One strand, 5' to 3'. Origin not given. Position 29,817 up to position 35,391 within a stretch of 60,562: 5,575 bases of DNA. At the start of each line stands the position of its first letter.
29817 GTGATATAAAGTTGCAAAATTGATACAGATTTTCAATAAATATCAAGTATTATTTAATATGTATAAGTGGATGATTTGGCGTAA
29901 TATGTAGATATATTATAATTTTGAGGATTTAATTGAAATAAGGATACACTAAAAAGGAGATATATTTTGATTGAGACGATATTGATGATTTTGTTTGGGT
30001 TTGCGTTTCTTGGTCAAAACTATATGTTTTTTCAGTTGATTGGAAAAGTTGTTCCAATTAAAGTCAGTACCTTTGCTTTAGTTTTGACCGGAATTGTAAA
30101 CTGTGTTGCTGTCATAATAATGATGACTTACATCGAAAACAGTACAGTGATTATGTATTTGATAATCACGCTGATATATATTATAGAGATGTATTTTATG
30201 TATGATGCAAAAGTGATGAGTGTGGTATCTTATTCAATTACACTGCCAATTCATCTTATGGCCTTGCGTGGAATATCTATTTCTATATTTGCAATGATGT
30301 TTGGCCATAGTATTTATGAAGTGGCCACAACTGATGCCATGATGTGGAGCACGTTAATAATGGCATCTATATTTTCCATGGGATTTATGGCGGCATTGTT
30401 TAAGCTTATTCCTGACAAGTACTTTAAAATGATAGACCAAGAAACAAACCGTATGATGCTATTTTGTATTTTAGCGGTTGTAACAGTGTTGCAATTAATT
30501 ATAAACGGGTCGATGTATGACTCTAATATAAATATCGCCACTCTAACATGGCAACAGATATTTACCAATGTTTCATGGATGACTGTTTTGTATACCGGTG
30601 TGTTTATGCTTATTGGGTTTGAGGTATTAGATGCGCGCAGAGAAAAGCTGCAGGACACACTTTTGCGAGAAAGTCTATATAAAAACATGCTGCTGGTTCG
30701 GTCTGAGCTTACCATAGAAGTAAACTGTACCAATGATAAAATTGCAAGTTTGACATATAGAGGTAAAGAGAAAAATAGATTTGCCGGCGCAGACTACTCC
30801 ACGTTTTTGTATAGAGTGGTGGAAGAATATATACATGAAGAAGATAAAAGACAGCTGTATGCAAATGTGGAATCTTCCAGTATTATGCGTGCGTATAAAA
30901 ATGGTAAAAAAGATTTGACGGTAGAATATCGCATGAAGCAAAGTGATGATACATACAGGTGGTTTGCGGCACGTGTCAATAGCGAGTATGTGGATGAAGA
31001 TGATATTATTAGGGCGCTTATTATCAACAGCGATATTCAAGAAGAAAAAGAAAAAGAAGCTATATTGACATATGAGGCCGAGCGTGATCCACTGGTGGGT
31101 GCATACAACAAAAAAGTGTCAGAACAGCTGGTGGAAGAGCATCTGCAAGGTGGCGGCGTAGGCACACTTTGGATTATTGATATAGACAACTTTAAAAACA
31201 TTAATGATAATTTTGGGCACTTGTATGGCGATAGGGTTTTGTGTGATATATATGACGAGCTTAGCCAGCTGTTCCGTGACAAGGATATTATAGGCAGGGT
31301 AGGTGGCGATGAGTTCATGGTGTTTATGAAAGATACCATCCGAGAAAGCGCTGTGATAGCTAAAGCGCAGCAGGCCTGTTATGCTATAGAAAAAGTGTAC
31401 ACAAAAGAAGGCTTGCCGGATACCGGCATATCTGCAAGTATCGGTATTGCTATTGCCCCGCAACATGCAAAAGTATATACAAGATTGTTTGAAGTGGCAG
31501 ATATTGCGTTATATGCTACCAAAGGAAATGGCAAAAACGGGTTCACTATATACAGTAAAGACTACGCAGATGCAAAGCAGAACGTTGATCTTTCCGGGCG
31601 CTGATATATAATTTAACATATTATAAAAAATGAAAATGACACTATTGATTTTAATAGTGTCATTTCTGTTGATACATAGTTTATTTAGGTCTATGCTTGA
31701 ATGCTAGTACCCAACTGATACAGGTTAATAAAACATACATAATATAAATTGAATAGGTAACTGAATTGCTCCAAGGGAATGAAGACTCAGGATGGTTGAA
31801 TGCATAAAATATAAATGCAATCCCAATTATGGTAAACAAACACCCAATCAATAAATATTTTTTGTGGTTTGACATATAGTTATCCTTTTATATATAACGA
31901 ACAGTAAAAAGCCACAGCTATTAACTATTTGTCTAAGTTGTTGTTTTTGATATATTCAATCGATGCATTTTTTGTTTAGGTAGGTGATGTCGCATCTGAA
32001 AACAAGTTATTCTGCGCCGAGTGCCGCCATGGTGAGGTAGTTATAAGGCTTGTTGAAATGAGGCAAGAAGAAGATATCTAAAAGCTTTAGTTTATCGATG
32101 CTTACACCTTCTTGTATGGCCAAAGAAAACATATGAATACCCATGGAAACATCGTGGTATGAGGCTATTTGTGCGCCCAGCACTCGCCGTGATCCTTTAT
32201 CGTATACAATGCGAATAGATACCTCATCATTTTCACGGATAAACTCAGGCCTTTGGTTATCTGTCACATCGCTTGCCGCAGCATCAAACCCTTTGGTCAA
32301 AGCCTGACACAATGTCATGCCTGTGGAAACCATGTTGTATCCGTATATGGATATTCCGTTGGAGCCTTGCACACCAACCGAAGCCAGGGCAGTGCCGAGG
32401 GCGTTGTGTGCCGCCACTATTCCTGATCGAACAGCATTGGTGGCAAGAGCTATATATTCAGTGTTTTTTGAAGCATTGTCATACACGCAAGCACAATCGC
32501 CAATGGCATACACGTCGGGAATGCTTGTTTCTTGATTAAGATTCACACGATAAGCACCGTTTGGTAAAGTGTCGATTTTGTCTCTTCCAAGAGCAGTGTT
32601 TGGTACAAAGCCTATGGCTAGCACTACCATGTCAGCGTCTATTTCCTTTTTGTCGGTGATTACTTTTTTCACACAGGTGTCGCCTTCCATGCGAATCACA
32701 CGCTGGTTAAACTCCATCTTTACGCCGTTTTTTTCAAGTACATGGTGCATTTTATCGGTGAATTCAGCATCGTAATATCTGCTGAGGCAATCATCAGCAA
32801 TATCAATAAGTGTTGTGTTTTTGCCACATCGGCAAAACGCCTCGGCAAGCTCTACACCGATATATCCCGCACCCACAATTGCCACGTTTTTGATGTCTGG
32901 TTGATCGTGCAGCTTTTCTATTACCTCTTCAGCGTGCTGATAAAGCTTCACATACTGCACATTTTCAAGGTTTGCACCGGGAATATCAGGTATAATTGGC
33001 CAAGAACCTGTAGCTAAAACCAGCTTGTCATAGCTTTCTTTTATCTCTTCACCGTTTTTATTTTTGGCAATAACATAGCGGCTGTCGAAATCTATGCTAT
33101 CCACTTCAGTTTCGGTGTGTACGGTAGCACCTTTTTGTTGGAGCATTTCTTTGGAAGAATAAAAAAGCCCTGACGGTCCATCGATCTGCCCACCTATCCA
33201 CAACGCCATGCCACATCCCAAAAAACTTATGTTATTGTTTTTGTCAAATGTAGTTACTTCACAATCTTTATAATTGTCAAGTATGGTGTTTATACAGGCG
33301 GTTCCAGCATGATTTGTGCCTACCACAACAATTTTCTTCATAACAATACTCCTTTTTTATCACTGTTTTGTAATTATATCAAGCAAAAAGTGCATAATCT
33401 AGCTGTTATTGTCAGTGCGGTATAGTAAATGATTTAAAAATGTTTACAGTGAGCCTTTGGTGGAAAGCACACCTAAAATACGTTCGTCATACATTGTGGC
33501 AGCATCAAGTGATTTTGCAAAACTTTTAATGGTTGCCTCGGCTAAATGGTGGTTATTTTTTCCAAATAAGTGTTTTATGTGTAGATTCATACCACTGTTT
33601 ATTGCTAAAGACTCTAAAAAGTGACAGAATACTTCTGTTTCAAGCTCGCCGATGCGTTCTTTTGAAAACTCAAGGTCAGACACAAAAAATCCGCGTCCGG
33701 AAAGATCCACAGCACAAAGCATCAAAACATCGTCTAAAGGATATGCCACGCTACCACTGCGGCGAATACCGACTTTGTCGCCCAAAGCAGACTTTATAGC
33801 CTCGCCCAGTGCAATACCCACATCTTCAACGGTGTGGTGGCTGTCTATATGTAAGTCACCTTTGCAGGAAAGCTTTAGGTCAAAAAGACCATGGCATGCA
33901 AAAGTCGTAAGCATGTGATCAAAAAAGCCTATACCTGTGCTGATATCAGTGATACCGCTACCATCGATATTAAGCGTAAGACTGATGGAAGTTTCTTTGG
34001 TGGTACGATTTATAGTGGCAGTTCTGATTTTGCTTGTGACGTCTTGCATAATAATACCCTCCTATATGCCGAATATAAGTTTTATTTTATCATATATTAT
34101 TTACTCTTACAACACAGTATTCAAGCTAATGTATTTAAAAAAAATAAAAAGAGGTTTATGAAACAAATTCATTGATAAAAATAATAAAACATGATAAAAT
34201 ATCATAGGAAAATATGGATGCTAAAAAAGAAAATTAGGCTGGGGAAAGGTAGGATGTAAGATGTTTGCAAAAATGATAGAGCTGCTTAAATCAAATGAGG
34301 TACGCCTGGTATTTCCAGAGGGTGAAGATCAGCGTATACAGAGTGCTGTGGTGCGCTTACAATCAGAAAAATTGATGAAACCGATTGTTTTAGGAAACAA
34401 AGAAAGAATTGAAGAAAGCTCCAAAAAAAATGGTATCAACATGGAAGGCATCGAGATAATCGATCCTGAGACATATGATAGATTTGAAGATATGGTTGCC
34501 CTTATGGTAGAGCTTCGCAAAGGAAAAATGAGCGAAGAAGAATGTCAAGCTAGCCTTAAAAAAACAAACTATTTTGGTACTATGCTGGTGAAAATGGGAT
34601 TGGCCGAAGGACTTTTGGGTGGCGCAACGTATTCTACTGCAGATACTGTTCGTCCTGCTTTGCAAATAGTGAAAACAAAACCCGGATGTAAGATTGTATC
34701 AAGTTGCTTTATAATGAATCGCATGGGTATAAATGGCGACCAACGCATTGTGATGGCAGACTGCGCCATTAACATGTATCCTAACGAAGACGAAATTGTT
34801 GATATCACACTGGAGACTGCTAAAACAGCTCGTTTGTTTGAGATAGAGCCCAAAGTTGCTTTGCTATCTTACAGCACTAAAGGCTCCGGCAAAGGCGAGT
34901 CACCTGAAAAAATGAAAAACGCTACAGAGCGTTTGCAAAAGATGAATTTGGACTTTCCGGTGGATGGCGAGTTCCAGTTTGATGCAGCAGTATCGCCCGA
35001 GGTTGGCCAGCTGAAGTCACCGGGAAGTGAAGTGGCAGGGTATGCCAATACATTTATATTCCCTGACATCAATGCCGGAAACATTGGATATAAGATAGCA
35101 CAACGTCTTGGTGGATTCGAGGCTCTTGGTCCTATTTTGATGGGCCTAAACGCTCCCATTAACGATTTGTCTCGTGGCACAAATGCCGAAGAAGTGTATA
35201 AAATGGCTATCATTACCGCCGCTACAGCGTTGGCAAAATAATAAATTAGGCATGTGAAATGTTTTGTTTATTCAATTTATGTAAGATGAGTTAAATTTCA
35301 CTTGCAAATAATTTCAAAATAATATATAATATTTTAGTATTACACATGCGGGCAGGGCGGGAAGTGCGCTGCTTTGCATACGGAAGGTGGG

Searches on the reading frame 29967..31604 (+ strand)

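Call 7: search_protein_families(library=ncbifam, proteins=[window:29967-31604:+], max_evalue=0.00001)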
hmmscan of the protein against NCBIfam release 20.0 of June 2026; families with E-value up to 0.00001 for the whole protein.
window:29967-31604:+ (545 aa): 20 families
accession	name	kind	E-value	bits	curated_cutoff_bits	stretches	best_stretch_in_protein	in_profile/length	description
TIGR00254.1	GGDEF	domain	2.8e-34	118.2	37.4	1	370-527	4-165/168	diguanylate cyclase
NF007423.1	PRK09966.1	equivalog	1.1e-30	106.9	325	1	360-519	228-390/390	diguanylate cyclase DgcN/YfiN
NF007474.0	PRK10060.1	equivalog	2.5e-30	105.3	782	1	353-533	219-399/663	cyclic di-GMP phosphodiesterase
NF038266.1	diguan_SiaD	equivalog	3.3e-30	105.3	290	1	362-524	85-250/252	biofilm regulation diguanylate cyclase SiaD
NF045675.1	PhdiestaseDibA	equivalog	3.8e-28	98.2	980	1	342-543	174-379/623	phosphodiesterase DibA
NF007380.0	PRK09894.1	equivalog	7.9e-27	94.4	256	1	361-530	119-288/296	diguanylate cyclase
NF007135.0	PRK09581.1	equivalog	1.8e-25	89.7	474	1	372-525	293-451/457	PleD family two-component system response regulator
NF051473.1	DigCycDgcsShew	equivalog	2.3e-25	89.6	400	1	380-528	149-290/291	diguanylate cyclase DgcS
NF007599.0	PRK10245.1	equivalog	2.9e-23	82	402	1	366-524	205-365/371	diguanylate cyclase AdrA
NF007298.0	PRK09776.1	equivalog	2.4e-21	75.4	1135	1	367-538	680-854/1111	diguanylate cyclase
NF053781.1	cdiGMPphdstlr2612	equivalog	1.7e-20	72.4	1600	1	224-533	701-1006/1268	Tlr1612 family c-di-GMP phosphodiesterase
NF041606.1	dguan_cyc_DgcA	equivalog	7.6e-20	71.1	370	1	401-528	212-338/340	diguanylate cyclase DgcA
NF011955.1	PRK15426.1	equivalog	1.1e-19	70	408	1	403-528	434-560/564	cellulose biosynthesis regulator diguanylate cyclase DgcQ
NF047654.1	DiguCycDgcRLepto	equivalog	1.4e-19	70.1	500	1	367-524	129-291/295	diguanylate cyclase DgcR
NF052458.1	PhdiestGepA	equivalog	5.7e-19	67.8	1200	1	399-538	451-587/840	phosphodiesterase GepA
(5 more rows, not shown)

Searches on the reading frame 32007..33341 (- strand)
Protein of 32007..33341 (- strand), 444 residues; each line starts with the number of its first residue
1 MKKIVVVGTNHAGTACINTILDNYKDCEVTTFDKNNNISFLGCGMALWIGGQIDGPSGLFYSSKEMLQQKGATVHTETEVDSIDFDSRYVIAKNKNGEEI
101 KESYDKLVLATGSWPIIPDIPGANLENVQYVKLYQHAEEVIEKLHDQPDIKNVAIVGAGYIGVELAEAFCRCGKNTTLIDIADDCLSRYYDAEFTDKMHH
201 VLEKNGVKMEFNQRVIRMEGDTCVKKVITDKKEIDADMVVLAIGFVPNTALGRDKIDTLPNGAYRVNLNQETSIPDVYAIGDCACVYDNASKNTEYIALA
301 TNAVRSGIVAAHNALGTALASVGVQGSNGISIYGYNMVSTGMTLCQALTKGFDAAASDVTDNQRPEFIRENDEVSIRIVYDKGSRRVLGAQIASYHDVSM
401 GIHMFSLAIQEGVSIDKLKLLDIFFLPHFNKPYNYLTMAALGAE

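Call 60: search_protein_families(library=pfam, proteins=[window:32007-33341:-], max_evalue=0.000001)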
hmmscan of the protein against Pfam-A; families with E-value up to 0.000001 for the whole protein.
window:32007-33341:- (444 aa): 7 families
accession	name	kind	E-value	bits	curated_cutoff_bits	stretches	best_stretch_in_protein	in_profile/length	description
PF07992.20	Pyr_redox_2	-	6.9e-68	229.6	26.1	1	3-307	2-291/291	Pyridine nucleotide-disulphide oxidoreductase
PF00070.33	Pyr_redox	-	9.3e-20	71.4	22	1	152-229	1-79/82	Pyridine nucleotide-disulphide oxidoreductase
PF13738.12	Pyr_redox_3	-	4.6e-13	49.5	30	1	65-281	89-305/305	Pyridine nucleotide-disulphide oxidoreductase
PF01266.30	DAO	-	9.2e-12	45.6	27.9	0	65-116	157-209/353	FAD dependent oxidoreductase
PF02852.28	Pyr_redox_dim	-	6.9e-11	42.8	25.3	1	336-430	10-103/110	Pyridine nucleotide-disulphide oxidoreductase, dimerisation domain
PF13434.12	Lys_Orn_oxgnase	-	1.1e-07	31.7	21.3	0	74-178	112-216/339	L-lysine 6-monooxygenase/L-ornithine 5-monooxygenase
PF03486.20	HI0933_like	-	5e-07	29.9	50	0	197-253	114-172/244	HI0933-like protein Rossmann domain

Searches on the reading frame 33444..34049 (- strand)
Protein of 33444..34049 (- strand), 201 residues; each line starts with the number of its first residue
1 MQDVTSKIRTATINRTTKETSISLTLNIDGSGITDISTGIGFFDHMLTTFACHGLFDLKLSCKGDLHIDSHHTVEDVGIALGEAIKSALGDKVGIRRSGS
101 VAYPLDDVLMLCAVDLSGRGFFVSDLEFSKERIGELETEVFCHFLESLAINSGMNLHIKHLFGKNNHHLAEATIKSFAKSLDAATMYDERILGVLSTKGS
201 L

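Call 60: search_protein_families(library=pfam, proteins=[window:33444-34049:-], max_evalue=0.000001)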
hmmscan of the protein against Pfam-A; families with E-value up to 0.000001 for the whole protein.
window:33444-34049:- (201 aa): 1 family
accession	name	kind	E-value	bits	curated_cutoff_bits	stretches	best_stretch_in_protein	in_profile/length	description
PF00475.24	IGPD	-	1.6e-60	203.8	27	1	38-181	1-144/144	Imidazoleglycerol-phosphate dehydratase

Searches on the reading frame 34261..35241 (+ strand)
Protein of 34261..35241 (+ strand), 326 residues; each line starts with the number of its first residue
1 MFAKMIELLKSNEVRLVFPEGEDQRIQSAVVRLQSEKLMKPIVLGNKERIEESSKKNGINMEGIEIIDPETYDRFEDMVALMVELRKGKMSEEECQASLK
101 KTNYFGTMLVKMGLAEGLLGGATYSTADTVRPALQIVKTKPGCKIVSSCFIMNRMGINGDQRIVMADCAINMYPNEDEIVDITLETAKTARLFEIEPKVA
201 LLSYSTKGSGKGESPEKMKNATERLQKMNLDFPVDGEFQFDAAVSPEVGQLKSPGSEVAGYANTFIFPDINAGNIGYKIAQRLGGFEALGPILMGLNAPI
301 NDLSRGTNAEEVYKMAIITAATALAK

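Call 60: search_protein_families(library=pfam, proteins=[window:34261-35241:+], max_evalue=0.000001)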
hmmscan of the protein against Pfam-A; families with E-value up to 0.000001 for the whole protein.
window:34261-35241:+ (326 aa): 1 family
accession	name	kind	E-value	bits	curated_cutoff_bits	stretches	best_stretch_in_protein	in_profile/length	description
PF01515.24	PTA_PTB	-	4.2e-113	378.4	24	1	4-320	5-319/319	Phosphate acetyl/butaryl transferase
